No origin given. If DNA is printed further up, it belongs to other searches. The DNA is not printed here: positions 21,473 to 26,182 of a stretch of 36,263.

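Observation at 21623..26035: Giant sigma54 activator carrying a dead-kinase-like module, a degenerate P-loop NTPase, TPRs and a GAF-like domain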

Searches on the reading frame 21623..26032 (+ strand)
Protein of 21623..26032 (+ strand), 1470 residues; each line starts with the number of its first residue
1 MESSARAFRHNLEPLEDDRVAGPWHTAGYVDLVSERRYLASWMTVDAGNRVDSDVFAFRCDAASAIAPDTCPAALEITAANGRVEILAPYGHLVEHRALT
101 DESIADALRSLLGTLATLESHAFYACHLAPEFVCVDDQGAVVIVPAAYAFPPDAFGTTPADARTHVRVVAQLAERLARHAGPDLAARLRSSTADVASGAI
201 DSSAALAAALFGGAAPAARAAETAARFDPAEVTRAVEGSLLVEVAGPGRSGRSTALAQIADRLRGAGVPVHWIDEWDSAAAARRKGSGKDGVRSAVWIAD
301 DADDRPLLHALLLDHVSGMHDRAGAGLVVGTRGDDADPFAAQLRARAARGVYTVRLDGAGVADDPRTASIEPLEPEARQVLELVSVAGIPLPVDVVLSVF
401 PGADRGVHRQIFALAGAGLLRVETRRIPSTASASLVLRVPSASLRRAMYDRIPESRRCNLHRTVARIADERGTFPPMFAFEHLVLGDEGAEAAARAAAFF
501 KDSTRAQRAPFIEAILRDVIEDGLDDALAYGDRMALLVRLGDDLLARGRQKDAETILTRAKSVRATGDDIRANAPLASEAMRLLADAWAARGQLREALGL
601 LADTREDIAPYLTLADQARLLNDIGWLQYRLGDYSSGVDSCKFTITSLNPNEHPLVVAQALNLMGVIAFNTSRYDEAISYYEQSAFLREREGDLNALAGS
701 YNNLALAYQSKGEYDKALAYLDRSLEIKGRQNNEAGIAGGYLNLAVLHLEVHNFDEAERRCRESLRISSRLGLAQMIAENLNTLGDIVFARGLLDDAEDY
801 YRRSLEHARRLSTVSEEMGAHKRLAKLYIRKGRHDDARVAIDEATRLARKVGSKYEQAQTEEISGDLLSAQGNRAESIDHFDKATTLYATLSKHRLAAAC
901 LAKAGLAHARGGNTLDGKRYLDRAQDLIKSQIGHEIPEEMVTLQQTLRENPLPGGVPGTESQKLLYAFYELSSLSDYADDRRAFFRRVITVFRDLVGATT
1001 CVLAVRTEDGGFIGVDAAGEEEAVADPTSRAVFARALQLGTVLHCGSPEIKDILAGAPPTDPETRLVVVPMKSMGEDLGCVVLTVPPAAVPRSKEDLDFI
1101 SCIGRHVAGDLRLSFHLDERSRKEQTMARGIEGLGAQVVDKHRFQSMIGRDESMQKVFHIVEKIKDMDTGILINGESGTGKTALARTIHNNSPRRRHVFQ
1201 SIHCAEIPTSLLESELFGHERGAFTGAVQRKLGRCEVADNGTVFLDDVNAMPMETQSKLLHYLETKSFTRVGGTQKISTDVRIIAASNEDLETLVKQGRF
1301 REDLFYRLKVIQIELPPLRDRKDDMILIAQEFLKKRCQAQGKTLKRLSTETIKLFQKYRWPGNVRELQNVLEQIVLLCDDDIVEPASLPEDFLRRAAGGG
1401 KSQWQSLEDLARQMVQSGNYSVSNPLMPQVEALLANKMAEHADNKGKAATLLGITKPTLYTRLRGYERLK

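Call 5: search_protein_families(library=pfam, proteins=[window:21623-26032:+], max_evalue=1)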
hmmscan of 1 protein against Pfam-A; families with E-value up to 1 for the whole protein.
window:21623-26032:+ (1470 aa): 50 families (the best 25 are shown)
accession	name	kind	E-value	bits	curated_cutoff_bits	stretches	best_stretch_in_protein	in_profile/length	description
PF00158.32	Sigma54_activat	-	3.9e-65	219.1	20.2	1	1147-1314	1-168/168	Sigma-54 interaction domain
PF13424.12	TPR_12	-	1.1e-31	109.3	30.1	4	657-727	2-74/77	Tetratricopeptide repeat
PF25601.1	AAA_lid_14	-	4.7e-24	84.4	27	1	1319-1399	1-81/87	AAA+ ATPase lid domain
PF00515.34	TPR_1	-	4.4e-23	80.5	27.8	4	700-728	3-31/34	Tetratricopeptide repeat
PF07719.23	TPR_2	-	4.8e-22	76.6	27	4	700-727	3-30/34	Tetratricopeptide repeat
PF14532.12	Sigma54_activ_2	-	5.9e-20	72.3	25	1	1148-1318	1-138/138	Sigma-54 interaction domain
PF17874.7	TPR_MalT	-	6.6e-16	58.9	45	3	647-809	30-192/336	MalT-like TPR region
PF13374.12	TPR_10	-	9.2e-16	57.7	27.5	4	698-727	2-31/42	Tetratricopeptide repeat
PF13181.12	TPR_8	-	2e-15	56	25.7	2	699-728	2-31/34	Tetratricopeptide repeat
PF13191.12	AAA_16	-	2.1e-09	38.5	32.6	1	1148-1210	3-65/167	AAA ATPase domain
PF13176.12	TPR_7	-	1.5e-08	34.5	27.9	1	701-730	2-31/36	Tetratricopeptide repeat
PF00004.35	AAA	-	1.6e-07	32.2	21.2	1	1171-1301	1-124/131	ATPase family associated with various cellular activities (AAA)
PF07728.20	AAA_5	-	2e-06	28.3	22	1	1171-1289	2-123/139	AAA domain (dynein-related subfamily)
PF24885.1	TPR_NPHP3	-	3.5e-06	27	100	1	646-735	131-220/239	Nephrocystin-3 TPR domain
PF13185.12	GAF_2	-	1.8e-05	25.4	28.6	1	980-1108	3-132/136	GAF domain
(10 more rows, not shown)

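Call 6: search_protein_families(library=ncbifam, proteins=[window:21623-26032:+], max_evalue=1)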
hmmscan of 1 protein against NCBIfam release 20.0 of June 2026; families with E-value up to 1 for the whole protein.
window:21623-26032:+ (1470 aa): 51 families (the best 25 are shown)
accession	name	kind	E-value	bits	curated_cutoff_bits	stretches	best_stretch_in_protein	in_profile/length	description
NF041552.1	TF_PrdR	equivalog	3.4e-97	326.1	795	1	1111-1467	238-577/577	sigma-54 dependent transcriptional regulator PrdR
TIGR01818.1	ntrC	equivalog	2.1e-95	320.2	558.6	1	1141-1464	130-461/463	nitrogen regulation protein NR(I)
TIGR02915.1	PEP_resp_reg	equivalog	3.6e-90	302.9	502.6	1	1140-1464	134-440/445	PEP-CTERM-box response regulator transcription factor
TIGR01817.1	nifA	equivalog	1.5e-89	301.2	528.85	1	967-1388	6-438/534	nif-specific transcriptional activator NifA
NF050807.1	TransRegFlbDCaul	equivalog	6.1e-87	292.3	750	1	1145-1467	118-439/454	sigma-54-dependent transcriptional regulator FlbD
NF041946.1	LuxO_transreg_Vib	equivalog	1.2e-83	281.4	800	1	1141-1467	129-461/463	quorum-sensing sigma-54 dependent transcriptional regulator LuxO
NF038308.1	RNA_repair_RtcR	equivalog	1.9e-83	281.1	650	1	1143-1466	178-516/530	RNA repair transcriptional activator RtcR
NF008469.0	PRK11361.1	equivalog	2.9e-82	276.8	714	1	1119-1466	117-454/461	acetoacetate metabolism transcriptional regulator AtoC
TIGR02329.1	propionate_PrpR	equivalog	6.3e-79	266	499.2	1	1133-1464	200-525/526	propionate catabolism operon regulatory protein PrpR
NF011958.0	PRK15429.1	equivalog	3.1e-77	260.7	830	1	1142-1393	376-626/692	formate hydrogenlyase transcriptional activator FlhA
NF008176.1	PRK10923.1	equivalog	4.2e-77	259.7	620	1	1145-1464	138-464/469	nitrogen regulation protein NR(I)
NF003451.0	PRK05022.1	equivalog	6.5e-77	259.4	476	1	1138-1454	183-496/512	nitric oxide reductase transcriptional regulator NorR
NF041906.1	V4R_TF_MobR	exception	1.1e-75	255.2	999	1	1143-1464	231-542/544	phenol degradation transcriptional regulator MobR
NF011953.0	PRK15424.1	equivalog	1e-74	252.1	703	1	1137-1465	211-533/538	propionate catabolism operon regulatory protein PrpR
TIGR02974.1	phageshock_pspF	equivalog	9.1e-73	245.4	443.55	1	1147-1455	1-325/336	phage shock protein operon transcriptional activator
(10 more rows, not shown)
